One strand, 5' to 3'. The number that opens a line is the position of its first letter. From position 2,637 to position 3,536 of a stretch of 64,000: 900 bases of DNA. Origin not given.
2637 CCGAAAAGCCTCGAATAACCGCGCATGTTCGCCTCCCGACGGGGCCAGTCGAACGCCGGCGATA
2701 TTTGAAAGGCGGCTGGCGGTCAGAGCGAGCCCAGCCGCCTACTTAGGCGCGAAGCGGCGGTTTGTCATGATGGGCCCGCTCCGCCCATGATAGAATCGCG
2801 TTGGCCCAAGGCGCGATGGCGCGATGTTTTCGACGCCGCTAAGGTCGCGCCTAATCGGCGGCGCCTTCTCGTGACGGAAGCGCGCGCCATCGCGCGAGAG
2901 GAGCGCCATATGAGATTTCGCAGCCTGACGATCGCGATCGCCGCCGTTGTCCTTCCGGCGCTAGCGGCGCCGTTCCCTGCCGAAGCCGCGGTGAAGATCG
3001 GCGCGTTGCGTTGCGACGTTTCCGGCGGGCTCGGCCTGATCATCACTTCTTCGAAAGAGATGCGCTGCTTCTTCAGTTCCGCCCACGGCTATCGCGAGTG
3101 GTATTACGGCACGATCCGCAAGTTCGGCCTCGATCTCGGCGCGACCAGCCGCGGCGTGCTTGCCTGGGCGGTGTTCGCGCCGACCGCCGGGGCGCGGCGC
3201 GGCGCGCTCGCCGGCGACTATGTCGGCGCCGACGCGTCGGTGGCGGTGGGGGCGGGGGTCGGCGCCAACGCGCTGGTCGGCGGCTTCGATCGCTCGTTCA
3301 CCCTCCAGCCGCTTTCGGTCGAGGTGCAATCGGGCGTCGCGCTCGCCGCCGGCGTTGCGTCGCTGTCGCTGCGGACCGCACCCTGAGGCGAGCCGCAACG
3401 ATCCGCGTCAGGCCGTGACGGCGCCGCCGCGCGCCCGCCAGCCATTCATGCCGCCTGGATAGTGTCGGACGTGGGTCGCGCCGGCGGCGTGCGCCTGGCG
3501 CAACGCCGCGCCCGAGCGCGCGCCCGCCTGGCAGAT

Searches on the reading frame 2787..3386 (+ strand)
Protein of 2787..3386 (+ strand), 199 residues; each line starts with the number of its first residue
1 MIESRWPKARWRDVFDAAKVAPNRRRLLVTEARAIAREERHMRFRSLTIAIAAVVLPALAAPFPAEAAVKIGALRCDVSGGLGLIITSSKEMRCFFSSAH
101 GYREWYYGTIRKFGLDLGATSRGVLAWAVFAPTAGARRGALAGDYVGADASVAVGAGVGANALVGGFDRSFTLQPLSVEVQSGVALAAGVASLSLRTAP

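Call 52: search_protein_families(library=pfam, proteins=[window:2787-3386:+], max_evalue=0.001)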
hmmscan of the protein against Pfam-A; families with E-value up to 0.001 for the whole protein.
window:2787-3386:+ (199 aa): 1 family
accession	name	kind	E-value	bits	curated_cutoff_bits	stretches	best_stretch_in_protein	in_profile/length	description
PF06186.16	DUF992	-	1.9e-49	167.6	22.7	1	66-196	12-143/143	Protein of unknown function (DUF992)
